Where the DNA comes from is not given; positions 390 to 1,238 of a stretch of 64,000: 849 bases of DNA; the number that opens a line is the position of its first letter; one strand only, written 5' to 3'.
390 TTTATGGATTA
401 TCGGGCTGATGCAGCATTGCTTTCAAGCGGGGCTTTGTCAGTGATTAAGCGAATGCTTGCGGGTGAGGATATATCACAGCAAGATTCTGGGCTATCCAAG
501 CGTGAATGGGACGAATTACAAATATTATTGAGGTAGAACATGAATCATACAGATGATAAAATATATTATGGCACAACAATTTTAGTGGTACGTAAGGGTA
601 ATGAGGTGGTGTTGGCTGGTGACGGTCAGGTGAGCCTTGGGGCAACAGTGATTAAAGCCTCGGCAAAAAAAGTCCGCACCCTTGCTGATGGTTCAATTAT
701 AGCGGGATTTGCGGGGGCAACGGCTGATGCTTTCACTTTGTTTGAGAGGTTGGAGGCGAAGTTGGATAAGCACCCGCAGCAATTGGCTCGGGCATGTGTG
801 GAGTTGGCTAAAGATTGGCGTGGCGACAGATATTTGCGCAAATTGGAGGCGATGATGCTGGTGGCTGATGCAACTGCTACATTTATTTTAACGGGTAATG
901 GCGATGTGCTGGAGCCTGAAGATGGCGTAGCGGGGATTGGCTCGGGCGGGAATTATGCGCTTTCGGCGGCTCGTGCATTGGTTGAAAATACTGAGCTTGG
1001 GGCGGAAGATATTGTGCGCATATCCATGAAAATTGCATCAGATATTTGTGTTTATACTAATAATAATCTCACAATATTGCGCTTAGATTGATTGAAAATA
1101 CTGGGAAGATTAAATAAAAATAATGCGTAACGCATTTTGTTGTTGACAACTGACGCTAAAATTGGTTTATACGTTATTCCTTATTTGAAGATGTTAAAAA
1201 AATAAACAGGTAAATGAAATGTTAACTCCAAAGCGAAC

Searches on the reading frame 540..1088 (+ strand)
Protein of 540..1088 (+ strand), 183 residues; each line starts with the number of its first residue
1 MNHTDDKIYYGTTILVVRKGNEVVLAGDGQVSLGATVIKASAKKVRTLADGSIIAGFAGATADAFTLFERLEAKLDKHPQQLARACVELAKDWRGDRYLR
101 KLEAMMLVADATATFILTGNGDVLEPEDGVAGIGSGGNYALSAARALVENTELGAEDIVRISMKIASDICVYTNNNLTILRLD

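Call 25: find_encoding_contigs(protein=window:540-1088:+, flank=10000, max_places=4)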
Protein window:540-1088:+ (183 aa): 7 contigs read that carry it; 1 place shown.
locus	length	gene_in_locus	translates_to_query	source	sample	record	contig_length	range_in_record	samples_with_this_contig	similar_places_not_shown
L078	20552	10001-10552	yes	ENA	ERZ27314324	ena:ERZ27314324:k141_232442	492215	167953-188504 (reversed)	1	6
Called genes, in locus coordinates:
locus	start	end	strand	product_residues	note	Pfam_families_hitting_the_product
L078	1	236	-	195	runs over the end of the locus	PF21176:RecR_HhH, PF13662:Toprim_4, PF01751:Toprim, PF21175:RecR_C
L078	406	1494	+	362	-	PF00142:Fer4_NifH (weak), PF01656:CbiA, PF02374:ArsA_ATPase, PF06564:CBP_BcsQ (weak), PF07015:VirC1 (faint), PF09140:MipZ (faint), PF10609:ParA (weak), PF13614:AAA_31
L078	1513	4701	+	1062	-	PF00005:ABC_tran (faint), PF02463:SMC_N (faint), PF13191:AAA_16 (faint), PF13555:AAA_29 (faint), PF17760:UvrA_inter, PF17755:UvrA_DNA-bind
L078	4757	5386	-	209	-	PF01812:5-FTHF_cyc-lig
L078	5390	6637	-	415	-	-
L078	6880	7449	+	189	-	PF06242:TrcR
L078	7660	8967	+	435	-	-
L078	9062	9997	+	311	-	PF02511:Thy1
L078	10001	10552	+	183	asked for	PF00227:Proteasome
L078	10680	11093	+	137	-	PF00252:Ribosomal_L16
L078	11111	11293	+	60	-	PF00831:Ribosomal_L29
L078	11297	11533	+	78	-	PF00366:Ribosomal_S17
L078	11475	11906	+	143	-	PF00238:Ribosomal_L14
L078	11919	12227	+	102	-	PF17136:ribosomal_L24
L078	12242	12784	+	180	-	PF00281:Ribosomal_L5, PF00673:Ribosomal_L5_C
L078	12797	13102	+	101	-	PF00253:Ribosomal_S14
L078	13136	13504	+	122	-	PF00410:Ribosomal_S8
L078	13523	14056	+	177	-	PF00347:Ribosomal_L6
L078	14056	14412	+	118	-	PF00861:Ribosomal_L18p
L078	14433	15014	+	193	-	PF00333:Ribosomal_S5, PF03719:Ribosomal_S5_C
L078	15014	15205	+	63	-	PF00327:Ribosomal_L30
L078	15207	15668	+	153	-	PF00828:Ribosomal_L27A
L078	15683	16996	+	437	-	PF00344:SecY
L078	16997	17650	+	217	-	PF00406:ADK, PF13207:AAA_17, PF05191:ADK_lid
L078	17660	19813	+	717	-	PF01138:RNase_PH, PF03725:RNase_PH_C, PF03726:PNPase, PF01138:RNase_PH, PF00013:KH_1, PF00575:S1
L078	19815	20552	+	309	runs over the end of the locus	PF00005:ABC_tran, PF13304:AAA_21 (faint)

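Call 72: search_protein_families(library=pfam, proteins=[L078:5390-6637:-, L078:7660-8967:+], max_evalue=0.01)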
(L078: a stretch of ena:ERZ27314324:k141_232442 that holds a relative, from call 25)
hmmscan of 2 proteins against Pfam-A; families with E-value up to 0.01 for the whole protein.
L078:5390-6637:- (415 aa): 0 families

L078:7660-8967:+ (435 aa): 0 families
